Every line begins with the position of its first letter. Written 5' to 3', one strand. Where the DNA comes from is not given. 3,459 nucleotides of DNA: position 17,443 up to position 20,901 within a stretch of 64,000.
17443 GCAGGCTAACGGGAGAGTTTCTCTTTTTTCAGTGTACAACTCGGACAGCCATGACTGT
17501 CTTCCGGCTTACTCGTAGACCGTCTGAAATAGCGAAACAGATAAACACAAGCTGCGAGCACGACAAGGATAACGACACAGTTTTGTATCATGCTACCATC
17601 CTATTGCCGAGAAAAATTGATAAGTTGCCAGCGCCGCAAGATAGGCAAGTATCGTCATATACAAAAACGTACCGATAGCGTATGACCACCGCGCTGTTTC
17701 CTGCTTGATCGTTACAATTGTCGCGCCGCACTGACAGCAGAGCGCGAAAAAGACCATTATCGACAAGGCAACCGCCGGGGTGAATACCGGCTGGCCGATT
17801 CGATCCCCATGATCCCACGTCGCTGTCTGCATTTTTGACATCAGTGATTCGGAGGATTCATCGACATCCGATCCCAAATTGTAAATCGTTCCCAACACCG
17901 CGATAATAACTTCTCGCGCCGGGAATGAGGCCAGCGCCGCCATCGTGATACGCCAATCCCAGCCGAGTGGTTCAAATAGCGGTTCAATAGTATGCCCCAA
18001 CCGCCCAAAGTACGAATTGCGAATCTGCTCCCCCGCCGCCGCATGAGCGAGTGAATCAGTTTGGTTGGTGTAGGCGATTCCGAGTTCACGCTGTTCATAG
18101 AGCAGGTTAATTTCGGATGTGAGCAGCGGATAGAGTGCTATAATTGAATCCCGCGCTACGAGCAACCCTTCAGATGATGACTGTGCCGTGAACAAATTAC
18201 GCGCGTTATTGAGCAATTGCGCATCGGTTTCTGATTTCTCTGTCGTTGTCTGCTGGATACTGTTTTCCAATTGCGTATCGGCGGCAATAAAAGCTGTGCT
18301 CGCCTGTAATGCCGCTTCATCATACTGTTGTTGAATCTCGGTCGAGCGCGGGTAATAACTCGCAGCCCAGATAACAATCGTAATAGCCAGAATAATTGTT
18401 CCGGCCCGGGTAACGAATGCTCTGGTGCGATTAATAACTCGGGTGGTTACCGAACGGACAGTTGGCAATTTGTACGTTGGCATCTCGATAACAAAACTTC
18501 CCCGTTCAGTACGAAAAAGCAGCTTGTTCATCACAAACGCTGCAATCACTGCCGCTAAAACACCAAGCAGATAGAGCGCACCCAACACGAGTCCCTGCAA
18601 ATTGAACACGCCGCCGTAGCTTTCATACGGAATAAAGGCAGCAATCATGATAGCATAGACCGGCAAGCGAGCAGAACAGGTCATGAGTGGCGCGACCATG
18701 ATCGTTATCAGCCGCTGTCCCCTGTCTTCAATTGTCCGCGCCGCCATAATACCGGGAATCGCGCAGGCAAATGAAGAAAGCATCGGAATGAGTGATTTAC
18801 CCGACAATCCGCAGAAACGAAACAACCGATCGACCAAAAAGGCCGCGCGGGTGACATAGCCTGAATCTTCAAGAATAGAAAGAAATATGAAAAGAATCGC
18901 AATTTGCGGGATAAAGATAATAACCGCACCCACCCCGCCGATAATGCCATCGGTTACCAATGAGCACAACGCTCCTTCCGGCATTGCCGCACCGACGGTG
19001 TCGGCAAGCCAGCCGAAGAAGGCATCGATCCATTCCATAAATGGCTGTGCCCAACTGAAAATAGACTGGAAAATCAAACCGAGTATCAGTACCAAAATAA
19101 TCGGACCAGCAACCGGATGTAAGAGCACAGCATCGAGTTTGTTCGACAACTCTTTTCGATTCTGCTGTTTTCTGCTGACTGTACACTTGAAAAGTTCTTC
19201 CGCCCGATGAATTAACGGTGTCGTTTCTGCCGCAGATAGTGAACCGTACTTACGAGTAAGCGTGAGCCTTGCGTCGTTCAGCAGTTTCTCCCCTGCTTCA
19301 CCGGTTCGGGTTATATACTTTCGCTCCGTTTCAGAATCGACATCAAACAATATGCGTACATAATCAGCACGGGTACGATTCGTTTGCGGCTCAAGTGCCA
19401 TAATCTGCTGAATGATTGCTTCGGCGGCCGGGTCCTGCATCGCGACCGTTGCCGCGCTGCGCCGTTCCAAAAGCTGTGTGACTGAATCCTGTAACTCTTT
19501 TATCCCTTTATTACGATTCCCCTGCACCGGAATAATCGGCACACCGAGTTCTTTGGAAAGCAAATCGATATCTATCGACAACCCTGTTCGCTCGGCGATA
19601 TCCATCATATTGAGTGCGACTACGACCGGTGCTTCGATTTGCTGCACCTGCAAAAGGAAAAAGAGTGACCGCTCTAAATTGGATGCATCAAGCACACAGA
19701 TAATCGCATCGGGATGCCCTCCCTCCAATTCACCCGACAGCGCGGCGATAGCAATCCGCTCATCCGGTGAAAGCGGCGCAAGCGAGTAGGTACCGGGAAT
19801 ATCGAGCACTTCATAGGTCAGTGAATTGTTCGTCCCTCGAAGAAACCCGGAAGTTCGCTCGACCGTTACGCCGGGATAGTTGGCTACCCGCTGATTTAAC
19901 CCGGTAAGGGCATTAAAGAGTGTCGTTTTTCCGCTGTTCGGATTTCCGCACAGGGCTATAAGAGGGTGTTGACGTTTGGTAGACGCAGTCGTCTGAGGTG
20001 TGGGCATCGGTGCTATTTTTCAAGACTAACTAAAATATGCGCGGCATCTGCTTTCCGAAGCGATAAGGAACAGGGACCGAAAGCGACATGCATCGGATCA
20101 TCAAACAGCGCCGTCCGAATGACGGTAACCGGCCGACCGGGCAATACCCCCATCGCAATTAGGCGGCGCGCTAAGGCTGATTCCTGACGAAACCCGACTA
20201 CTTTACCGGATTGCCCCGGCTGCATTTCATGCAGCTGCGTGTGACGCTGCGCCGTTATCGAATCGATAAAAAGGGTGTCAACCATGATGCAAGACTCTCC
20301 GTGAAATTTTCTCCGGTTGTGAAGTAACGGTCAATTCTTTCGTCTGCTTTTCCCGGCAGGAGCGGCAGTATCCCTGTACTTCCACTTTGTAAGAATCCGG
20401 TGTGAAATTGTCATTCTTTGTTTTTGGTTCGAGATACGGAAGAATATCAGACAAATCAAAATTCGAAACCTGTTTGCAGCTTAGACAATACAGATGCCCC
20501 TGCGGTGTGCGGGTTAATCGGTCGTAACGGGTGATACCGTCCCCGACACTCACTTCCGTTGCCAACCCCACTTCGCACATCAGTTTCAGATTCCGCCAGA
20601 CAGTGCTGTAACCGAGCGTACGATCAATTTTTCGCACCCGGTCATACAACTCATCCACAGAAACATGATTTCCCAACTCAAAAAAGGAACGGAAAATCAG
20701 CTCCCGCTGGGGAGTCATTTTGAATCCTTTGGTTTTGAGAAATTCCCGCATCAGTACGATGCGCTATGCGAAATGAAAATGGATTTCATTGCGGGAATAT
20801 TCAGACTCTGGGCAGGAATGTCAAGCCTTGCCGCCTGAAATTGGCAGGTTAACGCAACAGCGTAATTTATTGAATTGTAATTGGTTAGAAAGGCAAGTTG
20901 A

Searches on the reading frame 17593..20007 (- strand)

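Call 33: search_protein_families(library=pfam, proteins=[window:17593-20007:-], max_evalue=0.0001)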
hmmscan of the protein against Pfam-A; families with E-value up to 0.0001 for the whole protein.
window:17593-20007:- (804 aa): 4 families
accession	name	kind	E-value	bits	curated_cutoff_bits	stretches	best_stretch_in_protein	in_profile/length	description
PF02421.24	FeoB_N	-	1.4e-54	184.3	27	1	17-175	3-155/156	Ferrous iron transport protein B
PF07670.19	Gate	-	6.5e-34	117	29.6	2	363-457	2-103/104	Nucleoside recognition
PF01926.29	MMR_HSR1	-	2.1e-15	57.2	21.9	1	17-133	2-112/113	50S ribosome-binding GTPase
PF07664.17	FeoB_C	-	3.1e-15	56.1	26.6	1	477-527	3-54/54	Ferrous iron transport protein B C terminus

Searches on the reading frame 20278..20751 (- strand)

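Call 33: search_protein_families(library=pfam, proteins=[window:20278-20751:-], max_evalue=0.0001)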
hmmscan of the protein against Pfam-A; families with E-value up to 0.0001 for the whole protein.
window:20278-20751:- (157 aa): 1 family
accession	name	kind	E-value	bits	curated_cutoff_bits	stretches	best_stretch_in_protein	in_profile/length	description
PF01475.25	FUR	-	6.7e-22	78.3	23.1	1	8-125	2-120/121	Ferric uptake regulator family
